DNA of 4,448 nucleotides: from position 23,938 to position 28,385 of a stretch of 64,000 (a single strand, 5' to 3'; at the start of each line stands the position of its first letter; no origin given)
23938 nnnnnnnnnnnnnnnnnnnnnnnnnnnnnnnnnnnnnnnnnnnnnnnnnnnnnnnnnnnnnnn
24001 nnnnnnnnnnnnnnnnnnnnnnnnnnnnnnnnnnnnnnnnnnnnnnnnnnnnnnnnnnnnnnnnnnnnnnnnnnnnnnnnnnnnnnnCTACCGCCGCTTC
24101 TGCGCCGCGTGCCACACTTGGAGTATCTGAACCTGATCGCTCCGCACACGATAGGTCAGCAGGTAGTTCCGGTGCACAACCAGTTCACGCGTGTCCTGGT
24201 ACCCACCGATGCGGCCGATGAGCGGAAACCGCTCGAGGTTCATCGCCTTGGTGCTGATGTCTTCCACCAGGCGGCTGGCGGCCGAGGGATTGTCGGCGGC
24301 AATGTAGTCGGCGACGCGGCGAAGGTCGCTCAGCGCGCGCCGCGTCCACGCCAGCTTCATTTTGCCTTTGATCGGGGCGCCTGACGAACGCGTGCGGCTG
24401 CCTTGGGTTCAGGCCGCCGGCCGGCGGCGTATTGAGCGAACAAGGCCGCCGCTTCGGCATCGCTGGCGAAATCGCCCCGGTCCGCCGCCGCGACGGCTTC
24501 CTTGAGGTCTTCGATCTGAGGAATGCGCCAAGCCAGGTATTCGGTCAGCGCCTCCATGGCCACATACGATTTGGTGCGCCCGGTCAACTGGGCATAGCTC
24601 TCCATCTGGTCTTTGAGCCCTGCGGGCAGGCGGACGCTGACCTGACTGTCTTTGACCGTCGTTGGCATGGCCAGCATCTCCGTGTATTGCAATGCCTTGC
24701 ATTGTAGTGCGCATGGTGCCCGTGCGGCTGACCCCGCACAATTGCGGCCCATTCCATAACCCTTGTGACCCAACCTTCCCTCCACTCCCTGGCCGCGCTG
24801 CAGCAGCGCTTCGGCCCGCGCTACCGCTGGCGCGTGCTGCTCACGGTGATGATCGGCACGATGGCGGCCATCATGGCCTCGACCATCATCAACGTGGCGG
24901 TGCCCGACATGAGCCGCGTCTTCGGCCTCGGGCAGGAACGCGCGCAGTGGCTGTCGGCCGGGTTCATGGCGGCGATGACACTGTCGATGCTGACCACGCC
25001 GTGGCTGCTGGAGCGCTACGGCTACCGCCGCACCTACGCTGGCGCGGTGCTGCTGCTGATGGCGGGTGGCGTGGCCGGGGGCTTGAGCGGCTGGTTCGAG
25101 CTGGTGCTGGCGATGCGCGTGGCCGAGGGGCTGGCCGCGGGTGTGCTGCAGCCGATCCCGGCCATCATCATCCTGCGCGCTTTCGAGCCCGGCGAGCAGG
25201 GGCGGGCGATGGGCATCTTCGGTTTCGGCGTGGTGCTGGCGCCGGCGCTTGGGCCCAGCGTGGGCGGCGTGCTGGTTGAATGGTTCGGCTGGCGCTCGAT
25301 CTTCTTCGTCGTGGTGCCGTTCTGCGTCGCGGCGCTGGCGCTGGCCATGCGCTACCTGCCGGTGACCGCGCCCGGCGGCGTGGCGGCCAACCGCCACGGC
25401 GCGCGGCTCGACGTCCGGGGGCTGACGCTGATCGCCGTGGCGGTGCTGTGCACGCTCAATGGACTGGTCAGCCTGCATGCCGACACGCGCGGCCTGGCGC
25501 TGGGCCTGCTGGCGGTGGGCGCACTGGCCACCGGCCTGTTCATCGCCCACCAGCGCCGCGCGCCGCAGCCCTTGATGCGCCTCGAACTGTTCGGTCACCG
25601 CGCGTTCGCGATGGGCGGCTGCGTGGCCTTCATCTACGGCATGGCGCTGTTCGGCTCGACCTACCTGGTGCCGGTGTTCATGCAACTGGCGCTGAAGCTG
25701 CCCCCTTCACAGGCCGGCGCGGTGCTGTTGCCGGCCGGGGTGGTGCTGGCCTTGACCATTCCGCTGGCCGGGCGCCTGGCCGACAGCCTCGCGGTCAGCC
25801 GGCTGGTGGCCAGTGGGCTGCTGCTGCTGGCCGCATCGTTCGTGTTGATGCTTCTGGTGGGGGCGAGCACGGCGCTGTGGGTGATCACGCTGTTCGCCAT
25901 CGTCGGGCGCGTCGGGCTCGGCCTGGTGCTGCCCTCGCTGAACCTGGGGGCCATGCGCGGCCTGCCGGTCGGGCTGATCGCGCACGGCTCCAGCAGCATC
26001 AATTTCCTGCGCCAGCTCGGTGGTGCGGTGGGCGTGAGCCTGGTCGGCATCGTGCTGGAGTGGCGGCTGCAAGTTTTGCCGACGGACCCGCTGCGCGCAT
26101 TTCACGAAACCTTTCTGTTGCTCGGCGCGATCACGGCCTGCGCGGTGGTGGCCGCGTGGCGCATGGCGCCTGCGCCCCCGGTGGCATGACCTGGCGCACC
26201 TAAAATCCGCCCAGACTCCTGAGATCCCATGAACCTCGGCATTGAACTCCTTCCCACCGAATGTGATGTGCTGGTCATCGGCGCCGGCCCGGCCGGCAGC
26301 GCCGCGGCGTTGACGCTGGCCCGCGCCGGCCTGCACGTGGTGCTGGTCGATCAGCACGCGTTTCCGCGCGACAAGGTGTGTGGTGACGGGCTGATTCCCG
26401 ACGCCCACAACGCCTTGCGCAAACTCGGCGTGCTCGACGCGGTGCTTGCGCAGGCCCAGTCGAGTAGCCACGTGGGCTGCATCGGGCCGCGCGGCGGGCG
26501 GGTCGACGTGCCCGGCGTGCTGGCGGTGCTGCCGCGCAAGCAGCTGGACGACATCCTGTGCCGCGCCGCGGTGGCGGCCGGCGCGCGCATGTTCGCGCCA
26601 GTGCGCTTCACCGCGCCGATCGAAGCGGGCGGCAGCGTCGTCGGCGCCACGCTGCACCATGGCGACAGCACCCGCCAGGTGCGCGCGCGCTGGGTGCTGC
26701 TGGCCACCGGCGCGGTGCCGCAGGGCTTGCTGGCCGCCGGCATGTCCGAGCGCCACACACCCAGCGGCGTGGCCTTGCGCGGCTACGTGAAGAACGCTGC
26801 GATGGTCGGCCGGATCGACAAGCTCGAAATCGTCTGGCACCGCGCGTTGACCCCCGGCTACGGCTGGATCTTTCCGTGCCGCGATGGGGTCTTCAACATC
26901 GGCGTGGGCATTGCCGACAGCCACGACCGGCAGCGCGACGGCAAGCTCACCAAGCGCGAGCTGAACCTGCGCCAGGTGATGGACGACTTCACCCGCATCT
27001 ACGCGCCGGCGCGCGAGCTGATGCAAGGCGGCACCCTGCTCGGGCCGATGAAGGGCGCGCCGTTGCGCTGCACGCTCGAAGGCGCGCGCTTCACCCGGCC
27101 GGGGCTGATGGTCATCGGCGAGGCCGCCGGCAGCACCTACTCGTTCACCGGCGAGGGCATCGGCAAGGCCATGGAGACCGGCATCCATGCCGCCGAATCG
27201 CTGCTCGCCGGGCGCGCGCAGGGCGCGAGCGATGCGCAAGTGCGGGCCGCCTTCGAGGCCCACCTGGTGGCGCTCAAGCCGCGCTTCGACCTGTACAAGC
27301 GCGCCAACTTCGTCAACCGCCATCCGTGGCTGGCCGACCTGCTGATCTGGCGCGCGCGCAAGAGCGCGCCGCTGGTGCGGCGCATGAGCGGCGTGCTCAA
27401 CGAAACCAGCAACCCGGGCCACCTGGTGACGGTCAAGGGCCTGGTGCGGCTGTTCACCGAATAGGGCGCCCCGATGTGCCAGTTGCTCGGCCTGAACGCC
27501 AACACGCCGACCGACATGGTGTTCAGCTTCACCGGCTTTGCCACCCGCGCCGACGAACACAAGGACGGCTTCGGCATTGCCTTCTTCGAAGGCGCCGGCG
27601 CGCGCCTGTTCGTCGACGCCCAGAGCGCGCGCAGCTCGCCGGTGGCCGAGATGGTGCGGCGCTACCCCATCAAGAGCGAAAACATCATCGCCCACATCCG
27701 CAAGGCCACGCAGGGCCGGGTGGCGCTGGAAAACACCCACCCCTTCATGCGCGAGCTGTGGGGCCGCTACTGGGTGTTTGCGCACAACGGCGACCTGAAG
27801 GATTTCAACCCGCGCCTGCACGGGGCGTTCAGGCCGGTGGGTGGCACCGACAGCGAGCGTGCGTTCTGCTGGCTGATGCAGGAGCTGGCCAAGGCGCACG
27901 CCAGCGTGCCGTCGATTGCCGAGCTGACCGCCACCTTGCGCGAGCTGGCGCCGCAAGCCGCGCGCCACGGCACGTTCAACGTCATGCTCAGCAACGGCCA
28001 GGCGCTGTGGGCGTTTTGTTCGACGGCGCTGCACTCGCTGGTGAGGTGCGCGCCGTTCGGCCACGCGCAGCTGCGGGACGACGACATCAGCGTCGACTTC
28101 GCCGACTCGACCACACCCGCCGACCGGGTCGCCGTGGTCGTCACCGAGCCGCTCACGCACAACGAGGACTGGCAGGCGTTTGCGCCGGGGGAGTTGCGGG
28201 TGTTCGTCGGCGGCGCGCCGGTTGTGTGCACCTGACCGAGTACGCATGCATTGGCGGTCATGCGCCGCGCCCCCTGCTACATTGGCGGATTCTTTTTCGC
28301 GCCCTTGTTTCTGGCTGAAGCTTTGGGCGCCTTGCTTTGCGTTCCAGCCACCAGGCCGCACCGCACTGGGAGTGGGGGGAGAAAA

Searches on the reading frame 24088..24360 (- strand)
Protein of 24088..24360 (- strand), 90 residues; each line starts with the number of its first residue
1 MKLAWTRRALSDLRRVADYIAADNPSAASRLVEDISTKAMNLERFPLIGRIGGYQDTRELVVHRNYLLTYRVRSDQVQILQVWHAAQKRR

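Call 8: search_protein_families(library=pfam, proteins=[window:24088-24360:-], max_evalue=0.001)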
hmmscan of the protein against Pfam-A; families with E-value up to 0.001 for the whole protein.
window:24088-24360:- (90 aa): 1 family
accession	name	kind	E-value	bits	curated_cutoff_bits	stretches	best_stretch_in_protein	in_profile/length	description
PF05016.21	ParE_toxin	-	9.4e-20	71.4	23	1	4-88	2-88/89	ParE toxin of type II toxin-antitoxin system, parDE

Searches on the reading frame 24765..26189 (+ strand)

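Call 10: search_protein_families(library=pfam, proteins=[window:24765-26189:+], max_evalue=0.001)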
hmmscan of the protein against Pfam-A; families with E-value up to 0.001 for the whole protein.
window:24765-26189:+ (474 aa): 2 families
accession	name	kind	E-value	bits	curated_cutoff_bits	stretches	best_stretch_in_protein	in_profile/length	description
PF07690.21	MFS_1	-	1.9e-49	168.9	33.4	1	28-423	1-346/347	Major Facilitator Superfamily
PF13347.12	MFS_2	-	6.9e-07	28.6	27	1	16-200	221-410/427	MFS/sugar transport protein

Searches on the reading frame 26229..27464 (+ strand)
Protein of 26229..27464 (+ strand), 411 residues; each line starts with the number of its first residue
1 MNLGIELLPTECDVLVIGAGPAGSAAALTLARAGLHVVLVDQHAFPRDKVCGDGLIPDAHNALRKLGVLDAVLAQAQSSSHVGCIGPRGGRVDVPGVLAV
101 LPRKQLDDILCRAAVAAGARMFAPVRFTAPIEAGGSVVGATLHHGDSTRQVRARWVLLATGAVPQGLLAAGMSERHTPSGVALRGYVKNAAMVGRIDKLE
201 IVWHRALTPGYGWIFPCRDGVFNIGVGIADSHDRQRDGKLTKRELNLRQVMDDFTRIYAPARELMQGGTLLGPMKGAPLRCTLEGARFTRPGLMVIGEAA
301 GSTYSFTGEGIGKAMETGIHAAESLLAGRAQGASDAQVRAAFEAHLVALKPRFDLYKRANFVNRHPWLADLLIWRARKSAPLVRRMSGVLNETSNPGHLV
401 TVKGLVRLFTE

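Call 10: search_protein_families(library=pfam, proteins=[window:26229-27464:+], max_evalue=0.001)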
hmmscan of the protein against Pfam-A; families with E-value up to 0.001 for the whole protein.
window:26229-27464:+ (411 aa): 12 families
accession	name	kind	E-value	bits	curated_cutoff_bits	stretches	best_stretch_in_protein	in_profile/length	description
PF01494.25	FAD_binding_3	-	1.7e-17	64.1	22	1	11-181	1-177/349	FAD binding domain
PF01266.30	DAO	-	7.5e-12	45.9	27.9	2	13-45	1-33/353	FAD dependent oxidoreductase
PF07992.20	Pyr_redox_2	-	2.8e-09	37.3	26.1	1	13-173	2-120/291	Pyridine nucleotide-disulphide oxidoreductase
PF00890.30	FAD_binding_2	-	4.1e-08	33.3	20.4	1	13-43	1-31/414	FAD binding domain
PF12831.13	FAD_oxidored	-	5e-08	33.1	27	1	13-161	1-145/416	FAD dependent oxidoreductase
PF01134.28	GIDA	-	8.5e-07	28.8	22.1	1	13-43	1-31/391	Glucose inhibited division protein A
PF04820.20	Trp_halogenase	-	1.9e-06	27.5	21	1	13-81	1-73/458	Tryptophan halogenase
PF13450.12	NAD_binding_8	-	8.6e-06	26.4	21.9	1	16-44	1-29/68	NAD(P)-binding Rossmann-like domain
PF03486.20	HI0933_like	-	5.3e-05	23.2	50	1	13-51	2-40/244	HI0933-like protein Rossmann domain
PF22578.2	GGR_cat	-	7.6e-05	23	27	1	200-235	21-57/88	Geranylgeranyl reductase catalytic domain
PF01946.23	Thi4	-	0.00014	21.6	26.2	1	11-43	17-50/235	Thi4 family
PF05834.18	Lycopene_cycl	-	0.00092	18.8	23.4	1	13-46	1-39/380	Lycopene cyclase protein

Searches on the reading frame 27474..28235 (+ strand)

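Call 10: search_protein_families(library=pfam, proteins=[window:27474-28235:+], max_evalue=0.001)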
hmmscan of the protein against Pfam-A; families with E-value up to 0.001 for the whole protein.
window:27474-28235:+ (253 aa): 2 families
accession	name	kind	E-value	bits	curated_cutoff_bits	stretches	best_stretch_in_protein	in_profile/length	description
PF13230.11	GATase_4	-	3.9e-114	380.6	23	1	1-252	1-256/272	Glutamine amidotransferases class-II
PF13522.11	GATase_6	-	0.00032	21.2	27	1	68-139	10-81/130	Glutamine amidotransferase domain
